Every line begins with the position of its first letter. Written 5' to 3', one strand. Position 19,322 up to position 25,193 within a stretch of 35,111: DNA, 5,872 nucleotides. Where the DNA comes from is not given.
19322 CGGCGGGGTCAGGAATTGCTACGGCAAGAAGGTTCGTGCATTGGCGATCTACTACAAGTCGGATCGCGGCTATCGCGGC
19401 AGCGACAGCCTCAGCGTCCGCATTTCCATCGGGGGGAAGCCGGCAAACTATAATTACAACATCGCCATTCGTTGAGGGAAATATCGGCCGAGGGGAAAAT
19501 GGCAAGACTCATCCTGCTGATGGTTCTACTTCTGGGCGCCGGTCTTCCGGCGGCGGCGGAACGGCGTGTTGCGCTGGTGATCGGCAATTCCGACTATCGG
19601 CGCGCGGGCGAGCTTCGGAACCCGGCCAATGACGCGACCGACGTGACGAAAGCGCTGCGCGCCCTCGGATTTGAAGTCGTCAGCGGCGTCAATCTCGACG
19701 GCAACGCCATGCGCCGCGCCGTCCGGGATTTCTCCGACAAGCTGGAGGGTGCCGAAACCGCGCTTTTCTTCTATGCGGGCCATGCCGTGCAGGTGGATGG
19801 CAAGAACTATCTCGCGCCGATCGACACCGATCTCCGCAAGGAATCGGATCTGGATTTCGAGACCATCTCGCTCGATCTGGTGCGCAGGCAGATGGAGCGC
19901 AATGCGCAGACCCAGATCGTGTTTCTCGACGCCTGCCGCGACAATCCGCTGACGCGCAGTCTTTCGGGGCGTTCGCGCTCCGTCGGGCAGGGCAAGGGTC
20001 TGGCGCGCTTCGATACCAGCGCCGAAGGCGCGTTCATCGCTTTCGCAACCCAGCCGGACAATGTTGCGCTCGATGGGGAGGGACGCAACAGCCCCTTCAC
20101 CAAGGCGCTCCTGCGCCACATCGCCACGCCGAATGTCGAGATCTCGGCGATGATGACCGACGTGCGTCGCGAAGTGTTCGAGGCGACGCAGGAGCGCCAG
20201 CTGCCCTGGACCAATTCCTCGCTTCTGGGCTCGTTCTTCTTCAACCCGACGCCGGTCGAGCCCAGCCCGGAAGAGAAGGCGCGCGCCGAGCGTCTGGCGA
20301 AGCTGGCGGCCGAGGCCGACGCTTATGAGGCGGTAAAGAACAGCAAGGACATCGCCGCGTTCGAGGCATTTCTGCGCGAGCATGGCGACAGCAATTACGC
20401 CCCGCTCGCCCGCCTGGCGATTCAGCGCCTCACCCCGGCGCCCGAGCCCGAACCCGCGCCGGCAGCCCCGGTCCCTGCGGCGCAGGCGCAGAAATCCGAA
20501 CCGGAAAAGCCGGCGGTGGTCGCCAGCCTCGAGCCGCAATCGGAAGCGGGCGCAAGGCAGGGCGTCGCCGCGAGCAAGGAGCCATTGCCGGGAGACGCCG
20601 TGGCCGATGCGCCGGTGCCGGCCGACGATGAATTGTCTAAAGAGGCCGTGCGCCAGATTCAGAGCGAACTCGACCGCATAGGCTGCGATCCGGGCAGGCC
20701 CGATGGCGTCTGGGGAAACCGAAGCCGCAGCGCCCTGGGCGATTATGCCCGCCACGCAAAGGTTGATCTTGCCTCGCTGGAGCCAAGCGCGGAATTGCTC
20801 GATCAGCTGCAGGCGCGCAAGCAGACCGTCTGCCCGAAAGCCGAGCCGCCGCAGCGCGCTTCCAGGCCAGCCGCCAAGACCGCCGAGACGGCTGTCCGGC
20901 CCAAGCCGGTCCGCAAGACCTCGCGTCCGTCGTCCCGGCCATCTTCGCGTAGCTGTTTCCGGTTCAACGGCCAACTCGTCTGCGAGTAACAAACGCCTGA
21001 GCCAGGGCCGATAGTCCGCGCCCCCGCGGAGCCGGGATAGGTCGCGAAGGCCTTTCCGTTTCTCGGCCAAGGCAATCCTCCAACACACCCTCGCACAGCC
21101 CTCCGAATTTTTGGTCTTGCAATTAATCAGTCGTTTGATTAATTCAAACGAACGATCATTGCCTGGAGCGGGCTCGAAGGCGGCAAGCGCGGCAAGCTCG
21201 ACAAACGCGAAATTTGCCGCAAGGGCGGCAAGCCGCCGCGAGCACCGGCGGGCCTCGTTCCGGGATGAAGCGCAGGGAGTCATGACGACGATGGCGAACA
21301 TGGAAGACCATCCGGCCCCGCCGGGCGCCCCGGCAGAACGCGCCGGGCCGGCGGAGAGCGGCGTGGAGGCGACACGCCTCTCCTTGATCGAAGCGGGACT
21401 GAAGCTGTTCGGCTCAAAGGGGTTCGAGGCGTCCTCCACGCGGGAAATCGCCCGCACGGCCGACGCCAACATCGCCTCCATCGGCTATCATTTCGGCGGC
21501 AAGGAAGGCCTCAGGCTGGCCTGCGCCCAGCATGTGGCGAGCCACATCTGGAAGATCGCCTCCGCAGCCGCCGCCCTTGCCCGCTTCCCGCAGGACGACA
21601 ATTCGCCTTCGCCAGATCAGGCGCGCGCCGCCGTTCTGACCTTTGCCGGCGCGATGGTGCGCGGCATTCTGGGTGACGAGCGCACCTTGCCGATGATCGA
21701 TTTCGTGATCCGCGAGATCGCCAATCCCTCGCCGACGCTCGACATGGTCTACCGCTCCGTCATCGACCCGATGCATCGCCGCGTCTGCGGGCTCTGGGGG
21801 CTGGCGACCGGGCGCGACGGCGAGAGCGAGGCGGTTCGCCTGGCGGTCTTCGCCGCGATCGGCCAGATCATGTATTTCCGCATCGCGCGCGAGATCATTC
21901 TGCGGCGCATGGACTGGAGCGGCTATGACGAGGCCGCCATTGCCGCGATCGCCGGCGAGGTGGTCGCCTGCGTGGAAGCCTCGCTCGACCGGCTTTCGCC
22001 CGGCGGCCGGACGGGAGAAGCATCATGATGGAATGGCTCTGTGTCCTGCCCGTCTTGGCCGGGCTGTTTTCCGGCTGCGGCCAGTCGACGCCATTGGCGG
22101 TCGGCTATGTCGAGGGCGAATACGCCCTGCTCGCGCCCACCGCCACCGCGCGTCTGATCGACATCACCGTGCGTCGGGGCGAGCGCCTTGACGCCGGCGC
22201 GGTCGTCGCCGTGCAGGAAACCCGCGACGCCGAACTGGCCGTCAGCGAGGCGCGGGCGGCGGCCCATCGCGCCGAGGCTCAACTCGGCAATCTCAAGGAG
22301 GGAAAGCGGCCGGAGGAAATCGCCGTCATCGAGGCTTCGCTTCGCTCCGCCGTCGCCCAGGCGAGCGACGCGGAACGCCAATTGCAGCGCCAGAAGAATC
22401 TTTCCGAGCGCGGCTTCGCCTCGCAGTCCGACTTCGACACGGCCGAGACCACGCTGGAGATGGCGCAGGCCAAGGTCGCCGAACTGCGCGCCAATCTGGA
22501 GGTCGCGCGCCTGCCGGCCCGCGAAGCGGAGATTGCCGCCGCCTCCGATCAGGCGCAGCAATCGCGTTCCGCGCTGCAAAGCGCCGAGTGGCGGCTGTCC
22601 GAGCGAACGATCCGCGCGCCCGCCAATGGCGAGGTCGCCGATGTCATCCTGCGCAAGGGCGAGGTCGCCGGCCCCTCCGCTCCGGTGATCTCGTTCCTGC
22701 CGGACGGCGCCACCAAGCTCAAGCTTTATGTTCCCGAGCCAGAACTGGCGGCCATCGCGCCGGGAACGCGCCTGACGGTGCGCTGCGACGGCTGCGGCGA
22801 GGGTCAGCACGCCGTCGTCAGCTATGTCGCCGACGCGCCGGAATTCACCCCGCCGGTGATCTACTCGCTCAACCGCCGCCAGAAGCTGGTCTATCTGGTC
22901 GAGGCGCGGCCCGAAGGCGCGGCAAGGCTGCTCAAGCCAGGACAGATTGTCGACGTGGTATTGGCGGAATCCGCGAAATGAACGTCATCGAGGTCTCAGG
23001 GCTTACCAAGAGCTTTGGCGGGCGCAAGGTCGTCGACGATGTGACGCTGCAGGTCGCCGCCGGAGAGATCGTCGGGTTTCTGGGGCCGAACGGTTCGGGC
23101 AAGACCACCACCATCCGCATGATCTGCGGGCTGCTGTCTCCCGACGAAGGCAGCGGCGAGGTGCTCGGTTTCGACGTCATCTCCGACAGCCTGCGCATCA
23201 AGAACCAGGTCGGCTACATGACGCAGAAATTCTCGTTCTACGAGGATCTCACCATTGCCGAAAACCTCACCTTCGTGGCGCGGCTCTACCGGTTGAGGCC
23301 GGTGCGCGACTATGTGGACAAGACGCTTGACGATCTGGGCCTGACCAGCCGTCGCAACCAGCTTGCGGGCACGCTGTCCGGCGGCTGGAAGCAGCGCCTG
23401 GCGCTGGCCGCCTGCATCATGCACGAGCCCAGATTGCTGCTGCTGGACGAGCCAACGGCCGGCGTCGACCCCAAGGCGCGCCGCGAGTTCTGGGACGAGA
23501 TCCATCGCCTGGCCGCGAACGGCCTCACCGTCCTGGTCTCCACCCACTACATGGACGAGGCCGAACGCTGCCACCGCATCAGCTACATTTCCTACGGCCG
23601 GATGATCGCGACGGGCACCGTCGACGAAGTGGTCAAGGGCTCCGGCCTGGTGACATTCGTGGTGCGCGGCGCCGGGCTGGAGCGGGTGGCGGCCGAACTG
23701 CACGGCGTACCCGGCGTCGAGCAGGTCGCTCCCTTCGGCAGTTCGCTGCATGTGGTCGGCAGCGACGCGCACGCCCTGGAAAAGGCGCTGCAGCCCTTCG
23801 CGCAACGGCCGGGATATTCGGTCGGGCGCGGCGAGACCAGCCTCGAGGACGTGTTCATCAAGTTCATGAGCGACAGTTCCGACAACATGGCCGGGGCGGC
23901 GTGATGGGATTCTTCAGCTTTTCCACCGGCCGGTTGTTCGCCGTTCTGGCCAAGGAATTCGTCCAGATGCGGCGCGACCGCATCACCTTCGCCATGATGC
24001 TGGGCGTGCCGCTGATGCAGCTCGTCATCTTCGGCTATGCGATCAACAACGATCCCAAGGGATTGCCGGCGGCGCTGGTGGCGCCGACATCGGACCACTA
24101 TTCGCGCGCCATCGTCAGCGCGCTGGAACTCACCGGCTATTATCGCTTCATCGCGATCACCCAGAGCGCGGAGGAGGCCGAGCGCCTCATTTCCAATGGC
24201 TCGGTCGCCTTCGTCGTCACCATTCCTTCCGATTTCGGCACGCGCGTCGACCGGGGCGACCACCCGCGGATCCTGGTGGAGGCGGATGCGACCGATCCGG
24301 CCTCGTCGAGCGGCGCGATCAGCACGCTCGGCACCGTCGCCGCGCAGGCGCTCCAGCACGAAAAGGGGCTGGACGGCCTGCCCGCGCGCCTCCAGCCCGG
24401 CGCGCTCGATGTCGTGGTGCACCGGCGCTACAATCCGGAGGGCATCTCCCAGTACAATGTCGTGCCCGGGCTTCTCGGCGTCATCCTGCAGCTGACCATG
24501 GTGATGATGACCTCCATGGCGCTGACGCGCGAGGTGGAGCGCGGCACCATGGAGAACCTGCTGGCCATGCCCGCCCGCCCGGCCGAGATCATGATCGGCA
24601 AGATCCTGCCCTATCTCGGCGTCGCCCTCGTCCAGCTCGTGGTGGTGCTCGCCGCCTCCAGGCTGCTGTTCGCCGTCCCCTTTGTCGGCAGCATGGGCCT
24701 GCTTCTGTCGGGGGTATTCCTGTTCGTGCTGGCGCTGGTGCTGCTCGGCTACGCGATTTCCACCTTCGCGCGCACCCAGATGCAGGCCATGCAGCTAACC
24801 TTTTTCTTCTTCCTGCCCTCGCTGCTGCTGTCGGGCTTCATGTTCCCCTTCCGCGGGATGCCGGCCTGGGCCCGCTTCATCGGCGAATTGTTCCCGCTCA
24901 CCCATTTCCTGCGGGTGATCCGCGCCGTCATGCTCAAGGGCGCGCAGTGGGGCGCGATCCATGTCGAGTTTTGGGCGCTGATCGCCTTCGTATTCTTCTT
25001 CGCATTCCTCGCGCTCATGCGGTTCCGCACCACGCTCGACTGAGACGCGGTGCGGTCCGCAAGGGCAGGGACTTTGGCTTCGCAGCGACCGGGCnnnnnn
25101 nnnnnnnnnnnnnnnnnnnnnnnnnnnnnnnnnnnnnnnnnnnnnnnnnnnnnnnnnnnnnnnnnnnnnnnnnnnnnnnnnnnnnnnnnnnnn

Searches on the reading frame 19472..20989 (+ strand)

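Call 6: search_protein_families(library=pfam, proteins=[window:19472-20989:+])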
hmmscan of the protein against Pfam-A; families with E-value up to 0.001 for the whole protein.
window:19472-20989:+ (505 aa): 3 families
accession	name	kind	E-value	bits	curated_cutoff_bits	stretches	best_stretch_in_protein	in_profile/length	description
PF00656.27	Peptidase_C14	-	2.6e-43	148.8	21.4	1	31-255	1-232/233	Caspase domain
PF01471.23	PG_binding_1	-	1.5e-06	28.7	23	1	390-425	2-37/57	Putative peptidoglycan binding domain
PF08823.16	PG_binding_2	-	0.00051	20.7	21.1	0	387-426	12-51/74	Putative peptidoglycan binding domain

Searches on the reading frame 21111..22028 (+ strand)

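Call 42: search_protein_families(library=pfam, proteins=[window:21111-22028:+], max_evalue=0.0001)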
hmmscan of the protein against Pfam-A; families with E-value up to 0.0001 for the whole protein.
window:21111-22028:+ (305 aa): 2 families
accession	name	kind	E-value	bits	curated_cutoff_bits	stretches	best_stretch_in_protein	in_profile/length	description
PF09209.16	CecR_C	-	9.2e-29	100.5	24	1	176-286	6-119/125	HTH-type transcriptional dual regulator CecR, C-terminal domain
PF00440.29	TetR_N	-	1.4e-11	44.4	24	1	92-138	1-47/47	Bacterial regulatory proteins, tetR family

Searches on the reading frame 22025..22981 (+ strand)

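Call 42: search_protein_families(library=pfam, proteins=[window:22025-22981:+], max_evalue=0.0001)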
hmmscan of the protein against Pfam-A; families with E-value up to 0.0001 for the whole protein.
window:22025-22981:+ (318 aa): 1 family
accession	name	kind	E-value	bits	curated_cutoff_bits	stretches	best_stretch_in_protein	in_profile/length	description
PF13437.12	HlyD_3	-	3.6e-09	37.8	22.2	1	195-306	1-106/106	HlyD family secretion protein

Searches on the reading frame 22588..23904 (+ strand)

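Call 42: search_protein_families(library=pfam, proteins=[window:22588-23904:+], max_evalue=0.0001)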
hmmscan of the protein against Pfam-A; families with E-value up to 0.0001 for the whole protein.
window:22588-23904:+ (438 aa): 2 families
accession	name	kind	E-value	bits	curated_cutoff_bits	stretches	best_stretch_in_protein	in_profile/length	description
PF00005.33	ABC_tran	-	1.8e-31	110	25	1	150-291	2-137/137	ABC transporter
PF13304.12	AAA_21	-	2.1e-11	44.9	27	1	184-320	157-298/304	AAA domain, putative AbiEii toxin, Type IV TA system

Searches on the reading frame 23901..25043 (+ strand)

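Call 42: search_protein_families(library=pfam, proteins=[window:23901-25043:+], max_evalue=0.0001)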
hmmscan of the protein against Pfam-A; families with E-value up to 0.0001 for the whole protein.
window:23901-25043:+ (380 aa): 4 families
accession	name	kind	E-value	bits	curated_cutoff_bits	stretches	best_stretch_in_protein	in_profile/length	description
PF12698.13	ABC2_membrane_3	-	7.5e-46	157.3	31.6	1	29-372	3-346/347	ABC-2 family transporter protein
PF01061.29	ABC2_membrane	-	1e-30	107.3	26.9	1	184-345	50-211/211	ABC-2 type transporter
PF12679.13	ABC2_membrane_2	-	2.9e-21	76.4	27.2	1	14-318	2-211/283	ABC-2 family transporter protein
PF12730.13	ABC2_membrane_4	-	7.1e-08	33.1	27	1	178-306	42-178/179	ABC-2 family transporter protein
